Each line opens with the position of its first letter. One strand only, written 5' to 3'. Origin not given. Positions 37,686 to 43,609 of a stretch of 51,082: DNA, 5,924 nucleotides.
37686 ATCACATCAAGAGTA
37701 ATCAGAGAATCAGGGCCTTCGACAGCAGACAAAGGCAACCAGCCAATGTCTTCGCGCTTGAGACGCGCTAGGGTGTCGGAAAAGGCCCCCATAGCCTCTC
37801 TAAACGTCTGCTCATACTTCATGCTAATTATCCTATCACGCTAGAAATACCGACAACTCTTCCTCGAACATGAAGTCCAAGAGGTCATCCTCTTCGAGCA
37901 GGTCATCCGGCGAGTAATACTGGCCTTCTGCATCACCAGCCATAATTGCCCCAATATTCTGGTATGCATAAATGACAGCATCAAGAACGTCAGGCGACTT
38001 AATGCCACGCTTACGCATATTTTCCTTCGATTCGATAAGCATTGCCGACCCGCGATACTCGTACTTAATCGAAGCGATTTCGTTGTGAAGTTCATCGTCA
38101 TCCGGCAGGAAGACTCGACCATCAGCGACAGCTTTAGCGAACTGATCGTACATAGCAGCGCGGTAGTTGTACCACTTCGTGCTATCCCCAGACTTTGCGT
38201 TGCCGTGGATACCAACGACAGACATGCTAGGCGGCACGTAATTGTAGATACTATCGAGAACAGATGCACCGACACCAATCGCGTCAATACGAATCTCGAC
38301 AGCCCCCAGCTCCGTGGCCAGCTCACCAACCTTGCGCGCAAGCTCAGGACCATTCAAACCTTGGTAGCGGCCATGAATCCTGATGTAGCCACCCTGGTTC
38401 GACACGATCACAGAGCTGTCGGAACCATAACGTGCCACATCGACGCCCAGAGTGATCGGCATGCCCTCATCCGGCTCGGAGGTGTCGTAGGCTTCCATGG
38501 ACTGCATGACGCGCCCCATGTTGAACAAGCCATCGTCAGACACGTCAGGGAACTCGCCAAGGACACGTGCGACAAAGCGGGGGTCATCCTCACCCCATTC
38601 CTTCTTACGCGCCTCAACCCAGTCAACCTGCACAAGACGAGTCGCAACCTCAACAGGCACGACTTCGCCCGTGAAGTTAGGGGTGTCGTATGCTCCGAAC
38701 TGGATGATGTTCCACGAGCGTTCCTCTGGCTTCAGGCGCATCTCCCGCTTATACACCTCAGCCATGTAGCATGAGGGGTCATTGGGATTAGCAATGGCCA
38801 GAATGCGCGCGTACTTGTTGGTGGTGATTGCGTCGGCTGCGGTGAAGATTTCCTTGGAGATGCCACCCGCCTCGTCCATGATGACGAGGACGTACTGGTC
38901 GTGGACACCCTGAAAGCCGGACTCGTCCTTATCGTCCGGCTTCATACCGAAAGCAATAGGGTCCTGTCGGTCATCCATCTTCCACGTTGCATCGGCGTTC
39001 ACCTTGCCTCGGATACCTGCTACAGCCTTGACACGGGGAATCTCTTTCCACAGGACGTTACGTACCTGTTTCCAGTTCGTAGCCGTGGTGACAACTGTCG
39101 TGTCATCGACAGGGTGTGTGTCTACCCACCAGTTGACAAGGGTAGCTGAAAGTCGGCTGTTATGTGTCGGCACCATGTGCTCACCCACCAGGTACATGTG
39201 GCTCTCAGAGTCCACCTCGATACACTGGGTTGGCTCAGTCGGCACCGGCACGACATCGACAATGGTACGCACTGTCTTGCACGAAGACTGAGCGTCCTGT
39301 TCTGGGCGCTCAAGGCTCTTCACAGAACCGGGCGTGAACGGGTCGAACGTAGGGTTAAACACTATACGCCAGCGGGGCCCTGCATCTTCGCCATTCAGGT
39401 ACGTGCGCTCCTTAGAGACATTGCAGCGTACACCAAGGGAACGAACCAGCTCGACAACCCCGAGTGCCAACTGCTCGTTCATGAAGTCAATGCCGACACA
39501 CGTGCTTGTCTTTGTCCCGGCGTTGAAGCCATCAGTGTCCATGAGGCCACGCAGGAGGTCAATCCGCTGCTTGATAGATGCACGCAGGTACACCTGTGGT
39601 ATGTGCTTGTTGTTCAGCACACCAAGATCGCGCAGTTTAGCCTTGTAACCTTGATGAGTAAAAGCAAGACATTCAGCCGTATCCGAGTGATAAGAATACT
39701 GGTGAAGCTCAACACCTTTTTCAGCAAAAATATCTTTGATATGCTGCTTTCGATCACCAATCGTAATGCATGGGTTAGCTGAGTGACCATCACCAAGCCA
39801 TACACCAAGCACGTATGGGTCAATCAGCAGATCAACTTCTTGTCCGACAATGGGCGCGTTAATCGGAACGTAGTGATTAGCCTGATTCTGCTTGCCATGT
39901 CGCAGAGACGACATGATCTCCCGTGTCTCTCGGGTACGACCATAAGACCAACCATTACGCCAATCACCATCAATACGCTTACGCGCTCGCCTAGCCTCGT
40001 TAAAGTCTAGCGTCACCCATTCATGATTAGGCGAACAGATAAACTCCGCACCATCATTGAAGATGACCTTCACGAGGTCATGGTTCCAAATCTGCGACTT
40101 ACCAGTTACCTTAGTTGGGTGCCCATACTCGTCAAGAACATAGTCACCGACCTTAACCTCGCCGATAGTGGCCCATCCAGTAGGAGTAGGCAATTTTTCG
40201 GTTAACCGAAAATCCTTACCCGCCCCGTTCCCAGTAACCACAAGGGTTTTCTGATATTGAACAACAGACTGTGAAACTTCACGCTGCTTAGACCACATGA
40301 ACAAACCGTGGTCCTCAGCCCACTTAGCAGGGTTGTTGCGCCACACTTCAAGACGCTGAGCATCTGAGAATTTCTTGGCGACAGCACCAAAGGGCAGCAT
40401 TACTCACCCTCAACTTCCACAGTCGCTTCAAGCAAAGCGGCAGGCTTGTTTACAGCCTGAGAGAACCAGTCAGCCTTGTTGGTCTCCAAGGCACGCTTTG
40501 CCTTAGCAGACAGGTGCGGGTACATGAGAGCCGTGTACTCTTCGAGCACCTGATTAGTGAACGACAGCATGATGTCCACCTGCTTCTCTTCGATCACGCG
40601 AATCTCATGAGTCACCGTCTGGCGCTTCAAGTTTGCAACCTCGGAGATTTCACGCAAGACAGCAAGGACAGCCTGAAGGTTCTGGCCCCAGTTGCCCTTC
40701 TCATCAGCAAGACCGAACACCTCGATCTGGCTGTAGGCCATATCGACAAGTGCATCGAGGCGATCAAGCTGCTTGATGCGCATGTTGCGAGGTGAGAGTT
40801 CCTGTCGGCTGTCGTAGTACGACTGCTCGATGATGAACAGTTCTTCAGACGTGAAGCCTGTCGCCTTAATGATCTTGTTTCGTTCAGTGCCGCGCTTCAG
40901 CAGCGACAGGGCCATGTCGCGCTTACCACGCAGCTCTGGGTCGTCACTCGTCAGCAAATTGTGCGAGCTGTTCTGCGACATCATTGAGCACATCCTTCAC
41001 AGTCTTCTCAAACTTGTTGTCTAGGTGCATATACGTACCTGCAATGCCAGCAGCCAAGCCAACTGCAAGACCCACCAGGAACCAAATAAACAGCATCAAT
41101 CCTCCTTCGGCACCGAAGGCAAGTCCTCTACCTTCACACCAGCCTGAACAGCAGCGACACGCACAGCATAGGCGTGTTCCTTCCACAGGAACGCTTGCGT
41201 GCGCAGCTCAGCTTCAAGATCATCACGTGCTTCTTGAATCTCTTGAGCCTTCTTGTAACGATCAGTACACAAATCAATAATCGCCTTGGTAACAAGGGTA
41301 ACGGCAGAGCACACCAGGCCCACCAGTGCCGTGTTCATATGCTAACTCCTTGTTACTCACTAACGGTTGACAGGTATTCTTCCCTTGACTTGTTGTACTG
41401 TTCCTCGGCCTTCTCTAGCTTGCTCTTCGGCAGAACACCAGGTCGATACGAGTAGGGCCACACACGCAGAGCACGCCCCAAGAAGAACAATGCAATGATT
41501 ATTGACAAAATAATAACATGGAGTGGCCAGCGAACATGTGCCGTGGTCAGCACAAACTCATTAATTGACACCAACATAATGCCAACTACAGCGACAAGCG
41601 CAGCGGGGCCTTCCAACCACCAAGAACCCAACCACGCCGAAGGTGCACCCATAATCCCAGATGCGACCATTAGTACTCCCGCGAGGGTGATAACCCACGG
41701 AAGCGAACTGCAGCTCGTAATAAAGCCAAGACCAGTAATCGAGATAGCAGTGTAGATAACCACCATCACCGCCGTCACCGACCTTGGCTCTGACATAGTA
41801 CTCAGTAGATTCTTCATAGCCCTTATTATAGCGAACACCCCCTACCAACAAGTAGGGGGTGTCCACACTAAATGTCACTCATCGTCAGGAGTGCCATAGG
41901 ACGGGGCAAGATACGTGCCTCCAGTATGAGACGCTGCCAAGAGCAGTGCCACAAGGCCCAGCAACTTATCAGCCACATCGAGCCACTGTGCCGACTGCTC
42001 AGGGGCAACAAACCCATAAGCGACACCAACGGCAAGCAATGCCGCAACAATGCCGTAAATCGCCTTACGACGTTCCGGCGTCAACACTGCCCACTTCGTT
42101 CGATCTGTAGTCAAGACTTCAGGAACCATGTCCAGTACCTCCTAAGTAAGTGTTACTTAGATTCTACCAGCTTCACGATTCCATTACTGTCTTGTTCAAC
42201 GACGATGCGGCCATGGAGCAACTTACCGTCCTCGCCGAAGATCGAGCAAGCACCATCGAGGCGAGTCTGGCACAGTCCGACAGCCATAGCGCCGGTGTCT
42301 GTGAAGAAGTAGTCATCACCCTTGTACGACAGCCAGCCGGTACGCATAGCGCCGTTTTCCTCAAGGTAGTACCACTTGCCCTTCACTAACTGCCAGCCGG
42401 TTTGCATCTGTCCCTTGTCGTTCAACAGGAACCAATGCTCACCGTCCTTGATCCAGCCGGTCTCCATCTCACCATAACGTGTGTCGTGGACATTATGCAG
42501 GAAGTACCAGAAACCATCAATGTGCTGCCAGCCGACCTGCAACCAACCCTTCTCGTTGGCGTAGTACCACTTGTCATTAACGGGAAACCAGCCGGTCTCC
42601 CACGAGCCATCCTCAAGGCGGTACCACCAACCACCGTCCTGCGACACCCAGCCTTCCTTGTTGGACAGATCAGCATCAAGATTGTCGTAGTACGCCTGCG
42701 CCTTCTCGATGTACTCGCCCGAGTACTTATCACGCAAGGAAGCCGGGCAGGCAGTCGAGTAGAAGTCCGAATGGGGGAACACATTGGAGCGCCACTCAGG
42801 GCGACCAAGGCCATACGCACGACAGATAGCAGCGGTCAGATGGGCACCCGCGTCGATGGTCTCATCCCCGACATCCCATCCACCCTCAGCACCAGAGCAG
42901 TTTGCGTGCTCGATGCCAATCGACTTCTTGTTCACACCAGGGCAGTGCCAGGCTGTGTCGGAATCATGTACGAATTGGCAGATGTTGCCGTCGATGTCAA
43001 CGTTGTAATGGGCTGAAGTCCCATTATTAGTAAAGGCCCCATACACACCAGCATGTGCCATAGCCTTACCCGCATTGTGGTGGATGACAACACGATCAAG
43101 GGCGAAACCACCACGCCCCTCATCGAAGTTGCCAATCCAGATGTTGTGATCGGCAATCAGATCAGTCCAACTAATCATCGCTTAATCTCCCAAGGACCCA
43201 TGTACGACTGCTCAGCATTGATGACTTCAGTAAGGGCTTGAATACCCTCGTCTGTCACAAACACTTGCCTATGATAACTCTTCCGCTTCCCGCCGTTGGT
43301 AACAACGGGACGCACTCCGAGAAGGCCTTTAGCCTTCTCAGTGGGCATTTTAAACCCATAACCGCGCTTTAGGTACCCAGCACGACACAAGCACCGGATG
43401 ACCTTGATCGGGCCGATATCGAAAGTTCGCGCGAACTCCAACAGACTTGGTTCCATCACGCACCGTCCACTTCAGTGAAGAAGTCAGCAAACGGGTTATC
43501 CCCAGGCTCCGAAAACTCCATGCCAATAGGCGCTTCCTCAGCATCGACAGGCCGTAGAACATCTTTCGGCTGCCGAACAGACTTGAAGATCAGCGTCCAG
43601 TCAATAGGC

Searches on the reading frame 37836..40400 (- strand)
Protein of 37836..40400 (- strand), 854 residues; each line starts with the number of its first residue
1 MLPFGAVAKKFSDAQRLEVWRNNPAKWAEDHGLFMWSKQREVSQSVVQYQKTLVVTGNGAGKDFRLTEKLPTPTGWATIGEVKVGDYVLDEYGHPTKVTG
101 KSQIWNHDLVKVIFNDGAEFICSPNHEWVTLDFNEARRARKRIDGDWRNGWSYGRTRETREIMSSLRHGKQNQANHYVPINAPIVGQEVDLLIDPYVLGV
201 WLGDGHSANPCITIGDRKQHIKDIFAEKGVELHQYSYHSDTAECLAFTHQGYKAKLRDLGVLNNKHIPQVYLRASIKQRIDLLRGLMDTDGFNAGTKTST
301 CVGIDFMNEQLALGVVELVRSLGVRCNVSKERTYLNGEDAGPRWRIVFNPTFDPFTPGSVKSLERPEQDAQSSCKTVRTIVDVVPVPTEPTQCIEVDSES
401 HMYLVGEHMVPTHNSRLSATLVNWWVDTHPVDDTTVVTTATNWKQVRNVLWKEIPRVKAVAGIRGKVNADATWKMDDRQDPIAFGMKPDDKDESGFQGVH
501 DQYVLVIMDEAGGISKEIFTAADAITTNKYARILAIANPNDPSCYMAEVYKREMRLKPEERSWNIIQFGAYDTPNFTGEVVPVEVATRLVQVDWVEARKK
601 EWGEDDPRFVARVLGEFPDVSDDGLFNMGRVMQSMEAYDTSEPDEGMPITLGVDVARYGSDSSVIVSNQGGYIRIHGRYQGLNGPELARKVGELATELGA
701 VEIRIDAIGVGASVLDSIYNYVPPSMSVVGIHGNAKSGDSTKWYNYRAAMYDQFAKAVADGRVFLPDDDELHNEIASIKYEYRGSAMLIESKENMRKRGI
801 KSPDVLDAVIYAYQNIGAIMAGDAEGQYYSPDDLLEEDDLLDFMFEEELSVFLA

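Call 15: search_protein_families(library=pfam, proteins=[window:37836-40400:-], max_evalue=0.01)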
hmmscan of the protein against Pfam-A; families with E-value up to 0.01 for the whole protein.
window:37836-40400:- (854 aa): 1 family
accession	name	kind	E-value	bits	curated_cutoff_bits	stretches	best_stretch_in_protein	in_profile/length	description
PF05204.19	Hom_end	-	2.5e-06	28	21.1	1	267-334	2-68/110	Homing endonuclease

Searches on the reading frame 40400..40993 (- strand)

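Call 15: search_protein_families(library=pfam, proteins=[window:40400-40993:-], max_evalue=0.01)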
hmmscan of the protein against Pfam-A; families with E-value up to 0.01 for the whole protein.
window:40400-40993:- (197 aa): 1 family
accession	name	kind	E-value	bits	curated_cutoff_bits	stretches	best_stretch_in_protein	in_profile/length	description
PF10205.14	KLRAQ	-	0.0023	18.7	27.3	1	111-173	20-87/105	Predicted coiled-coil domain-containing protein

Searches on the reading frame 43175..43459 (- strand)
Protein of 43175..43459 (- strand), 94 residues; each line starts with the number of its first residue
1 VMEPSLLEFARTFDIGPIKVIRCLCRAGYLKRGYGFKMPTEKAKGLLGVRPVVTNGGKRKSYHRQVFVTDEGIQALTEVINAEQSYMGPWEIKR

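Call 15: search_protein_families(library=pfam, proteins=[window:43175-43459:-], max_evalue=0.01)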
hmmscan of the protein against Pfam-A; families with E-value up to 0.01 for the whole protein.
window:43175-43459:- (94 aa): 1 family
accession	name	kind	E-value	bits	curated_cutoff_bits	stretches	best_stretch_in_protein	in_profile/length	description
PF03374.19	ANT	-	0.00025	21.8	25.3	1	8-80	28-105/108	Phage antirepressor protein KilAC domain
